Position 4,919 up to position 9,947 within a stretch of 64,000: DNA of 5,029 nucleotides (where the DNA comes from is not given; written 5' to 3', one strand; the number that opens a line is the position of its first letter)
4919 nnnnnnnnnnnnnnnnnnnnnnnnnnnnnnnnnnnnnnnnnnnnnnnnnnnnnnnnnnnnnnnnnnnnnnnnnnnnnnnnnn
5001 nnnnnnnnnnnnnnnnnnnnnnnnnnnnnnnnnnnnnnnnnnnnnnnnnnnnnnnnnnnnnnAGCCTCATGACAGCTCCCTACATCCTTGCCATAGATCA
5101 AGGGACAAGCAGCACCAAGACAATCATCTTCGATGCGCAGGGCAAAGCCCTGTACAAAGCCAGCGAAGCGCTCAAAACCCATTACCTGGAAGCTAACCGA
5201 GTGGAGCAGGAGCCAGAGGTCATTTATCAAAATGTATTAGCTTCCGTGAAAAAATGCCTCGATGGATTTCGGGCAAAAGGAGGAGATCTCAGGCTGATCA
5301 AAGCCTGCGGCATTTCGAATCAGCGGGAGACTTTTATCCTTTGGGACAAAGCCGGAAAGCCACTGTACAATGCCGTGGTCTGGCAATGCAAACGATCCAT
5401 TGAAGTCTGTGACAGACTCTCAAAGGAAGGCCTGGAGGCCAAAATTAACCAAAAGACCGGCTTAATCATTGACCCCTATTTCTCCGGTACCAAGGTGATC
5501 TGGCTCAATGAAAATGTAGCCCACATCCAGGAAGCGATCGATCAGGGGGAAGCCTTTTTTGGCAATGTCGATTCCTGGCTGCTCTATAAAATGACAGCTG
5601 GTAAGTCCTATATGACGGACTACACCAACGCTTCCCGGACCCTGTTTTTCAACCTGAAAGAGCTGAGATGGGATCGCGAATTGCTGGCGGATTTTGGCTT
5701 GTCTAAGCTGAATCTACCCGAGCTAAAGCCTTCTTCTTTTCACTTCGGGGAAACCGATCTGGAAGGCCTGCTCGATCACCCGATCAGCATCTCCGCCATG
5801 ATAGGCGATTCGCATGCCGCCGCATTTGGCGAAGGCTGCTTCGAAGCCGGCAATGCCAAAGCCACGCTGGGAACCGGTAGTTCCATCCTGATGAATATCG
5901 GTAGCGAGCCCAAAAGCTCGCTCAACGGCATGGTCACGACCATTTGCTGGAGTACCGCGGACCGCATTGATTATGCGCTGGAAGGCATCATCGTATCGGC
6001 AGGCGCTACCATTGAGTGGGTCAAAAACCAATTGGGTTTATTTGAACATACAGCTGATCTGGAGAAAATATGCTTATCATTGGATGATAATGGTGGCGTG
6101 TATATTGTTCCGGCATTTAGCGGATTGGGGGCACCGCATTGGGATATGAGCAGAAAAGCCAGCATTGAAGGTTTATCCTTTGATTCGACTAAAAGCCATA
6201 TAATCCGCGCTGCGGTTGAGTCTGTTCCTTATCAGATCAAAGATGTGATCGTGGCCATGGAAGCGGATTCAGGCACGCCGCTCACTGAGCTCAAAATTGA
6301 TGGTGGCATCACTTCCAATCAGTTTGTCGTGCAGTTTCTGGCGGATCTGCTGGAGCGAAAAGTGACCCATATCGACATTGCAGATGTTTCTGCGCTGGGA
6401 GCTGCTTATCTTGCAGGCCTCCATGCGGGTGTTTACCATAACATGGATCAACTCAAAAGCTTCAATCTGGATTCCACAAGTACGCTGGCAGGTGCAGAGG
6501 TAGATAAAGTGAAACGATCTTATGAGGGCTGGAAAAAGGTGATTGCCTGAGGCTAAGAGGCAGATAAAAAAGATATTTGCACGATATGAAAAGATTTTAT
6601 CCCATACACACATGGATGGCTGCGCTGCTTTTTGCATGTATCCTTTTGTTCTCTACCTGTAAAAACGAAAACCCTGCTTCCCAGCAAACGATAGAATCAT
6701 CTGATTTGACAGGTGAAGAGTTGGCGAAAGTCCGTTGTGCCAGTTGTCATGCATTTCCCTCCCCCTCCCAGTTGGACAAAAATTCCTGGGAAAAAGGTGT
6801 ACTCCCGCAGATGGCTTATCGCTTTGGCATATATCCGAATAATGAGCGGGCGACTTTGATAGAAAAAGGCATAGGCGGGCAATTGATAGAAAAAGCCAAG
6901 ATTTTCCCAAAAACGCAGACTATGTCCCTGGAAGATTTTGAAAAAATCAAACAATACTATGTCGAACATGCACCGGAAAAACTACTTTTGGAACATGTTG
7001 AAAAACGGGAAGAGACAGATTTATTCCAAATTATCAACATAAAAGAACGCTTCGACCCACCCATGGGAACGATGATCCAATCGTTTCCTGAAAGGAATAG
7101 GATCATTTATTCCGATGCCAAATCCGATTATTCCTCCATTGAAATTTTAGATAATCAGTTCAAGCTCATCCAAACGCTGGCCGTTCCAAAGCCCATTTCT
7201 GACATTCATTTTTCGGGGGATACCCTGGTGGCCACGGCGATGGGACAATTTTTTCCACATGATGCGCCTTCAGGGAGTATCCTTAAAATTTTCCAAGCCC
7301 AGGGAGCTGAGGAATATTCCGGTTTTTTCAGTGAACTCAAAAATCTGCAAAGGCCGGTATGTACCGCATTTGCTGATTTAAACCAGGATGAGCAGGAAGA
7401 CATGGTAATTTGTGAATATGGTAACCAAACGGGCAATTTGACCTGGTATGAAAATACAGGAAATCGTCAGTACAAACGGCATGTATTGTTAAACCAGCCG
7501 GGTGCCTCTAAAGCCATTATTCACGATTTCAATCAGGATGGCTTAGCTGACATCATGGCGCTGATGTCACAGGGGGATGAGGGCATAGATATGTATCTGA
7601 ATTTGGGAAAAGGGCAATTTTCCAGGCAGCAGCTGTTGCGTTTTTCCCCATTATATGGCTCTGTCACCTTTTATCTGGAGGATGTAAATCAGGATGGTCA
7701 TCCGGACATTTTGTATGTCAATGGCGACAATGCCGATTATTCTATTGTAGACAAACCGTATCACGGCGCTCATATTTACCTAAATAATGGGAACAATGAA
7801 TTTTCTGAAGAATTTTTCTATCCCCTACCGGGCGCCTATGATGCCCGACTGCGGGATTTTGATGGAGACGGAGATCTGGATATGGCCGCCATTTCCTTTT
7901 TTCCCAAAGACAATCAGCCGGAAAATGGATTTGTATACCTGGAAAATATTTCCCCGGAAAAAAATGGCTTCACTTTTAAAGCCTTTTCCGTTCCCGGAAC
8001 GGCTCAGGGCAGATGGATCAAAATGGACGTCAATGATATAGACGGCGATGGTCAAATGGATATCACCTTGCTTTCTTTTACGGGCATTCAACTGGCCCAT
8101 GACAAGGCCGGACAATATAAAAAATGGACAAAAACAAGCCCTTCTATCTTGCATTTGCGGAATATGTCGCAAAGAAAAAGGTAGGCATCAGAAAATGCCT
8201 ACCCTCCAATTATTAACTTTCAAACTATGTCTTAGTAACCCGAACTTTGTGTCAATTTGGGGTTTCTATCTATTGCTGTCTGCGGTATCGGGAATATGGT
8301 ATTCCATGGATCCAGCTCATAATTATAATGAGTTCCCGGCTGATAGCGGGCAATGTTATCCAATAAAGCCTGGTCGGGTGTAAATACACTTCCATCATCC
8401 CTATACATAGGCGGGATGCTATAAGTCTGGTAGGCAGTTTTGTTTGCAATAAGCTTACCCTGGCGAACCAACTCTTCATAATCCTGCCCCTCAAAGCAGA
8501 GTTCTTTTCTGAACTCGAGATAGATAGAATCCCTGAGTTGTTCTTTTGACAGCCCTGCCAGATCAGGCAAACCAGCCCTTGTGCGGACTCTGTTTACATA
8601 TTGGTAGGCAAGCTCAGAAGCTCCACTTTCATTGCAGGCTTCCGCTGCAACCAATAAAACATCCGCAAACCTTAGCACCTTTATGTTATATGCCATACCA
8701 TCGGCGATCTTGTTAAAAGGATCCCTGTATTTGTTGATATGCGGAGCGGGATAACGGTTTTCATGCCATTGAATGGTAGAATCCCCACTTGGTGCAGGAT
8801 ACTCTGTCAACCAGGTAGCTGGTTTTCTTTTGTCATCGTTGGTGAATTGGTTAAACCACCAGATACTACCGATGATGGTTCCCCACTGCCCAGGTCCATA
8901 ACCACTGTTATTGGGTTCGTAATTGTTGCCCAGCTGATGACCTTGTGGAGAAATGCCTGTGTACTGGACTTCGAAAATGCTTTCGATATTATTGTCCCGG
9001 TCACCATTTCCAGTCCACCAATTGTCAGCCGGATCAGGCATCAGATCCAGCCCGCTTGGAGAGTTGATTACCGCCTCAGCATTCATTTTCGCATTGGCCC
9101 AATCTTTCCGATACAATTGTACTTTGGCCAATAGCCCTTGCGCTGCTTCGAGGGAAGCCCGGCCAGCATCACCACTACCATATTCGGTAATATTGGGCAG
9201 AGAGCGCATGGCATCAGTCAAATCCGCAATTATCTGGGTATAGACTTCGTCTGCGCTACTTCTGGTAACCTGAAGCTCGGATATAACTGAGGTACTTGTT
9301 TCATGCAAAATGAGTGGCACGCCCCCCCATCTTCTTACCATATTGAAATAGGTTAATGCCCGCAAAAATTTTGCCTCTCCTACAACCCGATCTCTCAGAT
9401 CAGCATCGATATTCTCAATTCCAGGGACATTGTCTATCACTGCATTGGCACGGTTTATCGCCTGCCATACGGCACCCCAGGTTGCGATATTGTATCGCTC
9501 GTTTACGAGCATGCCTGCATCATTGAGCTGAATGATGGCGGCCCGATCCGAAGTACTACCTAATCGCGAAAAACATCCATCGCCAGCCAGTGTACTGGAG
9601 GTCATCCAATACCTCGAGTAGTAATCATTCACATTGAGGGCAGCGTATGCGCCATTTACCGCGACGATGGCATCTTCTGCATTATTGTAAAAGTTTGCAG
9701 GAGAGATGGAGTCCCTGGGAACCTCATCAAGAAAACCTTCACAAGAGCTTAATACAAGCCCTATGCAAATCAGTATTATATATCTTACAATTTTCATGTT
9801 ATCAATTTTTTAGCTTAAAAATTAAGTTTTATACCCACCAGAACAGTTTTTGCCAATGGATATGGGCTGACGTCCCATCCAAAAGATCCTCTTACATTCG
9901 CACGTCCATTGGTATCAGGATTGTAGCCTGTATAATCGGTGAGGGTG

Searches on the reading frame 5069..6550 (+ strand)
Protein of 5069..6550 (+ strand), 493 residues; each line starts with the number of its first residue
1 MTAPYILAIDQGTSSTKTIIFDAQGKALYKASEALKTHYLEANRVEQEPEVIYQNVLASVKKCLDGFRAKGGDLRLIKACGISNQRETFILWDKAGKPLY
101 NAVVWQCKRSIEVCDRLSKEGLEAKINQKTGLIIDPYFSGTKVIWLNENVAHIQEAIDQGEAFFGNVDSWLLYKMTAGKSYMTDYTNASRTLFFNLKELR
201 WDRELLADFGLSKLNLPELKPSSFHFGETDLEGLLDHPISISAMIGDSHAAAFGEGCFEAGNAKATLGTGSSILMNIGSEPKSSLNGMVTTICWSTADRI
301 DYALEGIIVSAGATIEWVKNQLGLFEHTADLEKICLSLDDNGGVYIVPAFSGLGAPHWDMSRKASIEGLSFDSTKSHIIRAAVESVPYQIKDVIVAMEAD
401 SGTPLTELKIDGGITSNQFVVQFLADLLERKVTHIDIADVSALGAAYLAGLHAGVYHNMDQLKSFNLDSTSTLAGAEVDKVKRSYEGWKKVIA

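Call 12: search_protein_families(library=pfam, proteins=[window:5069-6550:+], max_evalue=0.0001)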
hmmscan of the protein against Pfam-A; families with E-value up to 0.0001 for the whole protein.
window:5069-6550:+ (493 aa): 3 families
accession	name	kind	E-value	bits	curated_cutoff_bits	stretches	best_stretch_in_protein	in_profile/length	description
PF00370.27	FGGY_N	-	2.6e-64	217.6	28.8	1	5-254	1-245/245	FGGY family of carbohydrate kinases, N-terminal domain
PF02782.22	FGGY_C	-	5.2e-35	121.5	27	1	264-451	2-196/198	FGGY family of carbohydrate kinases, C-terminal domain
PF01869.26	BcrAD_BadFG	-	5.4e-05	23.3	31.5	0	9-86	3-76/271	BadF/BadG/BcrA/BcrD ATPase family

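Call 17: search_protein_families(library=ncbifam, proteins=[window:5069-6550:+], max_evalue=0.0001)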
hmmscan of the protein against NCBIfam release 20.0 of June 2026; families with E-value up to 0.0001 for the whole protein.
window:5069-6550:+ (493 aa): 12 families
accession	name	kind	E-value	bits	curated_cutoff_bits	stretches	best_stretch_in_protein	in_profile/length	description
NF000756.0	PRK00047.1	subfamily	3.3e-165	550.2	498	1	3-492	4-491/502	glycerol kinase GlpK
TIGR01311.1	glycerol_kin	equivalog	1.3e-160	535.1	590.35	1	4-492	1-490/496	glycerol kinase GlpK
TIGR01312.1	XylB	equivalog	8.5e-64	215.8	380.25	1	8-488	2-476/481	xylulokinase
TIGR01314.1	gntK_FGGY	equivalog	3.6e-45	154.4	648.55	1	5-464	1-461/505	gluconokinase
NF011601.0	PRK15027.1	equivalog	9.4e-35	119.9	912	1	7-459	3-442/484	xylulokinase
TIGR02628.1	fuculo_kin_coli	equivalog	9.8e-29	100.6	470.9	1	6-463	3-452/465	L-fuculokinase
NF008187.0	PRK10939.1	equivalog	4.1e-25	88.4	528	1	3-491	3-499/521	autoinducer-2 kinase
TIGR01315.1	5C_CHO_kinase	subfamily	4.8e-17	61.9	408.7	2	7-214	3-210/541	FGGY family pentulose kinase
NF003154.0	PRK04123.1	equivalog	8.4e-16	57.8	428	1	235-461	265-500/554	ribulokinase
TIGR02627.1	rhamnulo_kin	equivalog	6.2e-13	48.1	527.95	1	56-239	47-224/454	rhamnulokinase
NF007925.0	PRK10640.1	equivalog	1.7e-12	46.5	639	1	1-449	1-437/489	rhamnulokinase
TIGR01234.1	L-ribulokinase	equivalog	6.3e-11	41.7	583.25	1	316-461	350-493/536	ribulokinase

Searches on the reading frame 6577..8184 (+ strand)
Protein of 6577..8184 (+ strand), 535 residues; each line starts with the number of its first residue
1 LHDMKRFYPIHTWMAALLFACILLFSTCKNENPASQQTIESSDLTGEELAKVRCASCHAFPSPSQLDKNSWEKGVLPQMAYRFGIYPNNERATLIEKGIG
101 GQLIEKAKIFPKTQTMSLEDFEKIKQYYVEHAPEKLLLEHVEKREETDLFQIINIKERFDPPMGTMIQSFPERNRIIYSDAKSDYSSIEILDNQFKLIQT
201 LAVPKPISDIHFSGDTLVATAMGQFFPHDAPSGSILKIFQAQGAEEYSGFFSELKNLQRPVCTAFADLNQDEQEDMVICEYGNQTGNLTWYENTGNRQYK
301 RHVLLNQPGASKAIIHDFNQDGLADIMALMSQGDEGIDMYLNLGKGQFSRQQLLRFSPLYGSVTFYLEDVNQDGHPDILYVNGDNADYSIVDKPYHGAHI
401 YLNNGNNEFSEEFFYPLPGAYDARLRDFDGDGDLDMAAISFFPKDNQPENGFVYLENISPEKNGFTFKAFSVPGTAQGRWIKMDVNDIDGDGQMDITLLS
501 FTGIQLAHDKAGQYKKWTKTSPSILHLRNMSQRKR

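Call 12: search_protein_families(library=pfam, proteins=[window:6577-8184:+], max_evalue=0.0001)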
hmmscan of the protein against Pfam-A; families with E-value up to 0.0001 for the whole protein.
window:6577-8184:+ (535 aa): 2 families
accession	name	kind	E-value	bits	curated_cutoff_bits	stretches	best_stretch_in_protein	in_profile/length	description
PF13517.12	FG-GAP_3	-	2.5e-26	92.5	26.9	3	317-379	1-60/61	FG-GAP-like repeat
PF01839.29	FG-GAP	-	4.2e-06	27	22.1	0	427-454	9-35/37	FG-GAP repeat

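Call 17: search_protein_families(library=ncbifam, proteins=[window:6577-8184:+], max_evalue=0.0001)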
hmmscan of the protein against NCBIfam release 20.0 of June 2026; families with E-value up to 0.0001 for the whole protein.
window:6577-8184:+ (535 aa): 1 family
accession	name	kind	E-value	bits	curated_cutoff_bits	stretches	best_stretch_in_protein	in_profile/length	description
NF047539.1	XAC2610_fam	domain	2.6e-08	34.2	35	0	367-390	3-26/89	XAC2610-related protein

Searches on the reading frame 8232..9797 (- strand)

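Call 12: search_protein_families(library=pfam, proteins=[window:8232-9797:-], max_evalue=0.0001)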
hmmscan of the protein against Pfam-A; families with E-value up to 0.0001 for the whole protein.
window:8232-9797:- (521 aa): 3 families
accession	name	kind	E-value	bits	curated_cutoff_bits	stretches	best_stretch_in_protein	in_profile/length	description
PF07980.17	SusD_RagB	-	2.9e-33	116.2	23.1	1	349-521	130-297/297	SusD family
PF14322.12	SusD-like_3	-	2.2e-24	87.2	27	1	82-228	53-191/191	Starch-binding associating with outer membrane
PF12771.13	SusD-like_2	-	2.6e-05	23.7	27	1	99-208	47-159/415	Starch-binding associating with outer membrane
